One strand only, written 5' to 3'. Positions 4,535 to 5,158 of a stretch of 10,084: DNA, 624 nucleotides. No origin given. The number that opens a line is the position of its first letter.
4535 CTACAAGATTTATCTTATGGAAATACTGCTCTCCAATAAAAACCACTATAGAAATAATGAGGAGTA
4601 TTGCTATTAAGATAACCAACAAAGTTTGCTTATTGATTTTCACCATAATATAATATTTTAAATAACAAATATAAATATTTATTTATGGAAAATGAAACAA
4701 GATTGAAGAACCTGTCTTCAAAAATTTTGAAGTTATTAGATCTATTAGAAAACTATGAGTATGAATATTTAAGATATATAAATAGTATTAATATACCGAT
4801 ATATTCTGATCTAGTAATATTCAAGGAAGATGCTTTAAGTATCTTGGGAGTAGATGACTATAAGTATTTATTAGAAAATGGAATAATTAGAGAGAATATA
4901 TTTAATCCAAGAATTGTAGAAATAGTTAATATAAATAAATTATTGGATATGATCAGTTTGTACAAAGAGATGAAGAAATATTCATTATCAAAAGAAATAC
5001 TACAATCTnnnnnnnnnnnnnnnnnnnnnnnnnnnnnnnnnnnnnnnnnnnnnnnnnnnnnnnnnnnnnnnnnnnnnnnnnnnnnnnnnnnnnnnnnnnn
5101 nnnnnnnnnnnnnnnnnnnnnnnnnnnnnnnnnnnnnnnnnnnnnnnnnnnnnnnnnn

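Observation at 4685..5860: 391-aa MCM core with all catalytic motifs but no OB-fold/Zn N-terminal domain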

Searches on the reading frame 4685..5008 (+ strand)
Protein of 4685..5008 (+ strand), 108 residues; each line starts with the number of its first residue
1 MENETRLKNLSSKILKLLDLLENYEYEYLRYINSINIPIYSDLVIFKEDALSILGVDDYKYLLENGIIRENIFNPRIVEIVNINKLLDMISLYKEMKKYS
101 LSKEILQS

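Call 42: predict_structure(alignment_id=A2)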
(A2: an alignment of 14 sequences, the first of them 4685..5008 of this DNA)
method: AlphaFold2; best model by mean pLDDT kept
length: 108 residues; sequences in the alignment: 14
mean_pLDDT: 87.2   pTM: 0.75
mean pLDDT of the five models: 87.2, 86.5, 85.7, 85.1, 82.9
residues with pLDDT >= 90: 70; 70-90: 26; 50-70: 9; < 50: 3
segments of 3 or more residues with pLDDT < 50: 106-108
pLDDT, mean of each block of 10 residues (from residue 1): 79 94 93 91 94 96 94 94 90 78 52
secondary structure, 60 per line:
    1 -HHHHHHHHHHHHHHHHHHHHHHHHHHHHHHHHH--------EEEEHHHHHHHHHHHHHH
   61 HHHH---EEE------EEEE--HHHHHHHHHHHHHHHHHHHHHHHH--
elements in order: H2-34 E43-46 H47-64 E68-70 E77-80 H83-106

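Call 46: fold_search(model_id=the predicted structure, library=pdb)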
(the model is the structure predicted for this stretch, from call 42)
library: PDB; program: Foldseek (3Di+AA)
matches with E <= 10: 225; with E <= 0.001: 0
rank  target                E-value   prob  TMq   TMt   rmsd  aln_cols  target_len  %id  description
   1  9ilk_MODEL_1_A        4.3e-02  0.77  0.43  0.41  10.1       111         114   16  monomeric SarA, truncation of residue 20-124 (released 2025-10-15)
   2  3pqj_B                3.9e-01  0.20  0.32  0.36  14.6        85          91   15  Crystal Structure of the transcriptional repressor BigR from Xylella fastidiosa (released 2011-06-01)
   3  6pco_C                3.9e-01  0.14  0.32  0.27  16.2       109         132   12  Mechanism for regulation of DNA binding of Bordetella bronchiseptica BpsR by 6-hydroxynicotinic acid (released 2019-11-06)
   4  9ln6_A                4.5e-01  0.63  0.37  0.05   2.3        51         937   12  Structure of human NLRP14-UHRF1 complex (released 2026-03-18)
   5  3pqj_D                4.5e-01  0.18  0.32  0.37  14.6        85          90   15  Crystal Structure of the transcriptional repressor BigR from Xylella fastidiosa (released 2011-06-01)
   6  3tdu_D                4.8e-01  0.23  0.32  0.43  11.6        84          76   11  N-terminal acetylation acts as an avidity enhancer within an interconnected multiprotein complex: Structure of a human (released 2011-10-12)
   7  9l4l_A                5.5e-01  0.41  0.34  0.05   2.8        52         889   23  Structure of human SCMCcore complex contain NLRP2 (released 2025-10-01)
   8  4zzd                  6.3e-01  0.18  0.38  0.41  10.4       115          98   16  CRYSTAL STRUCTURE OF MULTIDRUG RESISTANCE REGULATOR LMRR BOUND TO RIBOFLAVIN (released 2015-08-26)
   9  2do7_MODEL_1_A        6.3e-01  0.16  0.31  0.32  10.8        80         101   12  Solution structure of the winged helix-turn-helix motif of human CUL-4B (released 2007-04-17)
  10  9lq4_A                7.8e-01  0.35  0.36  0.05   2.6        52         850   23  Structure of the human monomeric NLRP7-TCL1A complex (released 2025-12-10)
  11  9lq2_A                7.8e-01  0.35  0.36  0.05   2.6        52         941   23  Structure of human dimeric NLRP7-TCL1A complex (released 2025-12-10)
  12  22oz_D                8.3e-01  0.14  0.34  0.25  11.2       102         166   16  Structural insights into HpaR-mediated recognition of hrpX and hrpG in Xanthomonas campestris pv. campestris (released 2026-03-11)
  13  2yr2_A                8.3e-01  0.10  0.33  0.27  16.4       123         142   16  Crystal Structure of the Hypothetical regulator from Sulfolobus tokodaii (released 2007-10-02)
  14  3tdu_C                9.6e-01  0.16  0.32  0.43  11.8        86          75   10  N-terminal acetylation acts as an avidity enhancer within an interconnected multiprotein complex: Structure of a human (released 2011-10-12)
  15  6v9i_C                9.6e-01  0.13  0.29  0.06  10.8        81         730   10  cryo-EM structure of Cullin5 bound to RING-box protein 2 (Cul5-Rbx2) (released 2020-04-29)
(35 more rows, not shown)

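Call 75: search_solved_structures(query=A2, max_evalue=10)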
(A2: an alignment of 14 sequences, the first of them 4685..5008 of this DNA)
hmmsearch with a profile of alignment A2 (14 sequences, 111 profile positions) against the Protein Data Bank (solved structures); distinct sequences matched with E-value up to 10: 2.
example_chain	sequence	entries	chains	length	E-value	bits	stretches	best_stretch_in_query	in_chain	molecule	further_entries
7oqb_w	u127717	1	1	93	0.042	16.9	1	1-59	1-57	Small nuclear ribonucleoprotein E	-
3jcm_V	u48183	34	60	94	0.043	16.9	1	1-59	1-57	Small nuclear ribonucleoprotein E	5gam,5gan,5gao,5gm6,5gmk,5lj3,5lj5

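Call 79: fold_search(model_id=the predicted structure, library=viral)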
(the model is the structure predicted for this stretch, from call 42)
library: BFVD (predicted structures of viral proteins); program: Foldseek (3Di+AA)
matches with E <= 10: 131; with E <= 0.001: 0
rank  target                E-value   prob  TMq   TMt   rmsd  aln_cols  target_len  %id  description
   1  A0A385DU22            6.5e-02  0.87  0.33  0.13   7.5        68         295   15  Helix-turn-helix DNA binding domain protein [Gordonia phage Ashertheman]
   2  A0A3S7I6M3            1.3e-01  0.33  0.36  0.33  10.4       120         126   16  (no name in the UniProt tables at hand)
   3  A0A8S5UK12            1.6e-01  0.35  0.33  0.27   7.9        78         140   19  Helix-turn-helix domain protein [Podoviridae sp. ct9A73]
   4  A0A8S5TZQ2            2.8e-01  0.44  0.35  0.36   9.6        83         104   14  Uncharacterized protein [Siphoviridae sp. ctuvi3]
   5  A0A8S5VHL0            3.7e-01  0.28  0.36  0.37   6.2       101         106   18  Uncharacterized protein [Siphoviridae sp. ctNxi14]
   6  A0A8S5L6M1            3.9e-01  0.16  0.28  0.24   9.9        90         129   13  Uncharacterized protein [Myoviridae sp. ctA4D8]
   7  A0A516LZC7            5.2e-01  0.72  0.49  0.63   2.8        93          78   12  (no name in the UniProt tables at hand)
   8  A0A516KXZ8            5.2e-01  0.41  0.39  0.55   3.4        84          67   19  (no name in the UniProt tables at hand)
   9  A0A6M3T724            5.5e-01  0.38  0.41  0.43   3.9        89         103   12  (no name in the UniProt tables at hand)
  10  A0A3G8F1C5            5.9e-01  0.44  0.41  0.35   3.4        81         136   15  Uncharacterized protein [Proteus phage Mydo]
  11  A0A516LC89            5.9e-01  0.08  0.24  0.18  17.0       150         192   11  (no name in the UniProt tables at hand)
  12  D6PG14                7.8e-01  0.16  0.30  0.41   5.2        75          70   19  (no name in the UniProt tables at hand)
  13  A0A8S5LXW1            8.4e-01  0.09  0.27  0.19  13.7       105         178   12  Uncharacterized protein [Myoviridae sp. ctZgq1]
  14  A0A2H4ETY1            9.6e-01  0.10  0.31  0.29  11.0       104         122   12  (no name in the UniProt tables at hand)
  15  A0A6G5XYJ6            9.6e-01  0.09  0.29  0.30   9.5        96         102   19  (no name in the UniProt tables at hand)
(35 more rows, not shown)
